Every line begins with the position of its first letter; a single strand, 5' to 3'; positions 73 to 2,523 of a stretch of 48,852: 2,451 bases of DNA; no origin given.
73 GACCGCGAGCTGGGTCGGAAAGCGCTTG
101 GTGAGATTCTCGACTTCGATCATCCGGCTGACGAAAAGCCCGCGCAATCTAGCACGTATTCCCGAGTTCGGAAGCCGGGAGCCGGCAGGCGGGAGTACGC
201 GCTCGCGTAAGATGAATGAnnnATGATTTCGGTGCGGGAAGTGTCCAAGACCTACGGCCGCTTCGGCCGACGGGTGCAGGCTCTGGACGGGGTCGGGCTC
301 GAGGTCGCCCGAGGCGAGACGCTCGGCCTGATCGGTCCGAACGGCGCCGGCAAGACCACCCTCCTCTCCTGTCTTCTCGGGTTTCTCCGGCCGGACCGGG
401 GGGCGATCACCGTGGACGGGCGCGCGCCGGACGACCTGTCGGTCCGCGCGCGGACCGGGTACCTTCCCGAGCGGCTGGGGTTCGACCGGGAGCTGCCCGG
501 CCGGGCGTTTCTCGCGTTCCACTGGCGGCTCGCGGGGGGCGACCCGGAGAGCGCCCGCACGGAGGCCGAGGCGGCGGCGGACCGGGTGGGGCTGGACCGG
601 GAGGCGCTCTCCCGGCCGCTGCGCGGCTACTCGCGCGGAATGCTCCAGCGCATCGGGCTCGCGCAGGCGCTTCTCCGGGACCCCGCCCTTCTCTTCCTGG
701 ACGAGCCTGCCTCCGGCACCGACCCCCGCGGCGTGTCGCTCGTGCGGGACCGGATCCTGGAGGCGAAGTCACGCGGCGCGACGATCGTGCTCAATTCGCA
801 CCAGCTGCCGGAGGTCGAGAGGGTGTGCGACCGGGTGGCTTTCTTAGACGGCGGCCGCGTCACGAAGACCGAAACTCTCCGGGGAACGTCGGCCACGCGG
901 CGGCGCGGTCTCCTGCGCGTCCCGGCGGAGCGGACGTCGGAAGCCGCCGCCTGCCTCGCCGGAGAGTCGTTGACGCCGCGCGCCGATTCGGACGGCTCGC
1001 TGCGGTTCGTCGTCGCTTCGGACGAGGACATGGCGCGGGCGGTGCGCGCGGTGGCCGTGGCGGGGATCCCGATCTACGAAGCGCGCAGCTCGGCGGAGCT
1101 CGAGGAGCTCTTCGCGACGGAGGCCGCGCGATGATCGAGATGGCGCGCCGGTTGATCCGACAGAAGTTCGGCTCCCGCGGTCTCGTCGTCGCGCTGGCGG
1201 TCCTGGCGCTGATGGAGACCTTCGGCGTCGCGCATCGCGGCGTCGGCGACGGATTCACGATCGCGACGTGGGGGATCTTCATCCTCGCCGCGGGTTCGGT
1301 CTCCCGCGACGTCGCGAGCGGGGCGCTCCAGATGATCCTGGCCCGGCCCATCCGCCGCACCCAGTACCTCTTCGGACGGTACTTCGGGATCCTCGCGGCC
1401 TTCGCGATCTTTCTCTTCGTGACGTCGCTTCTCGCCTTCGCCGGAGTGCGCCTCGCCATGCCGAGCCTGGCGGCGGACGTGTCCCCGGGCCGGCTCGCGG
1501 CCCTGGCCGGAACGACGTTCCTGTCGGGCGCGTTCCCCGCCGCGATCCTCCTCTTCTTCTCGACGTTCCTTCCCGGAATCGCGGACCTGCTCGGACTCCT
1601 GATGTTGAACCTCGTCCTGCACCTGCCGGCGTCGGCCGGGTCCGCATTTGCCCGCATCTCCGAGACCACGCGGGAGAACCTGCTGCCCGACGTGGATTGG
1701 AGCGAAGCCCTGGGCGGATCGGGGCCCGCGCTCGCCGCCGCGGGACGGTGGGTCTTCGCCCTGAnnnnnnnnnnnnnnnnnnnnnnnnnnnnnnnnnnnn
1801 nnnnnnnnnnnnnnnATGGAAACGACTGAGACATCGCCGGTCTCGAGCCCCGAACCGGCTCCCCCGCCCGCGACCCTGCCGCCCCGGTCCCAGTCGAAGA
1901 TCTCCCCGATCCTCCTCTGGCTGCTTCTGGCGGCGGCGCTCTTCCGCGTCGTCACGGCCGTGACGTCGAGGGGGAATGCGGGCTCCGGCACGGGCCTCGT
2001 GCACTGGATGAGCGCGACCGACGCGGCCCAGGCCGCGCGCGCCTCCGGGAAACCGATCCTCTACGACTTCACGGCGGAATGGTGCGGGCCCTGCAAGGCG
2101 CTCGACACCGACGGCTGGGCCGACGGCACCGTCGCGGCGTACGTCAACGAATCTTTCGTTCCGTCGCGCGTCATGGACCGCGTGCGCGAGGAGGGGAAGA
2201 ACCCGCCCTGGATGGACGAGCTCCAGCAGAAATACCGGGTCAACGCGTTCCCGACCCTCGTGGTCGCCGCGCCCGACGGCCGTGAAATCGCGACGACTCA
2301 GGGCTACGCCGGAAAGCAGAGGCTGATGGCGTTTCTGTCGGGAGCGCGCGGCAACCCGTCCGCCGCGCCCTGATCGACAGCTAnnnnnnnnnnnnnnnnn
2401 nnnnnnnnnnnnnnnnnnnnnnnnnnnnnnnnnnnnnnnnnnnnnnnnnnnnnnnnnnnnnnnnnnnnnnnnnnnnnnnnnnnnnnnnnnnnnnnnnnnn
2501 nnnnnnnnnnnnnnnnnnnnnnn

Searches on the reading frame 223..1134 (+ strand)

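Call 33: search_protein_families(library=pfam, proteins=[window:223-1134:+], max_evalue=0.001)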
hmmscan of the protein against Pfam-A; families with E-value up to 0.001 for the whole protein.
window:223-1134:+ (303 aa): 2 families
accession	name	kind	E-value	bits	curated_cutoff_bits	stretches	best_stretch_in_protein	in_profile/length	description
PF00005.33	ABC_tran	-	3.1e-27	96.3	25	1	21-163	1-136/137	ABC transporter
PF13304.12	AAA_21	-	2.6e-14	54.5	27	2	131-196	233-300/304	AAA domain, putative AbiEii toxin, Type IV TA system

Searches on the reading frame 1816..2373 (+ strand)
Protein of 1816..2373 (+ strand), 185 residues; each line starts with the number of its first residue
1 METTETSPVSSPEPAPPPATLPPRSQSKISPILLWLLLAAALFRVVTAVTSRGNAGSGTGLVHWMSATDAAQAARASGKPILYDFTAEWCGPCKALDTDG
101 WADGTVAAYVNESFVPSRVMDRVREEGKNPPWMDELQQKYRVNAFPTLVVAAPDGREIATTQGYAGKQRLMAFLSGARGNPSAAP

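Call 33: search_protein_families(library=pfam, proteins=[window:1816-2373:+], max_evalue=0.001)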
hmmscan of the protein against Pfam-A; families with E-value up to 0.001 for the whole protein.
window:1816-2373:+ (185 aa): 5 families
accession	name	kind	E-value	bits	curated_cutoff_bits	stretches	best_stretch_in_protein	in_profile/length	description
PF13098.12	Thioredoxin_2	-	1.2e-12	48.5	27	1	74-173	1-103/104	Thioredoxin-like domain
PF13899.12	Thioredoxin_7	-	1.2e-11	45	27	1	64-150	2-80/83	Thioredoxin-like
PF00085.26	Thioredoxin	-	7.9e-10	39.1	23.5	1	75-97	15-37/103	Thioredoxin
PF03190.21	Thioredox_DsbH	-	2e-08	34.8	27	1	62-161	20-119/163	Protein of unknown function, DUF255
PF13905.12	Thioredoxin_8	-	0.00027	21.6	27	0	133-156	70-93/94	Thioredoxin-like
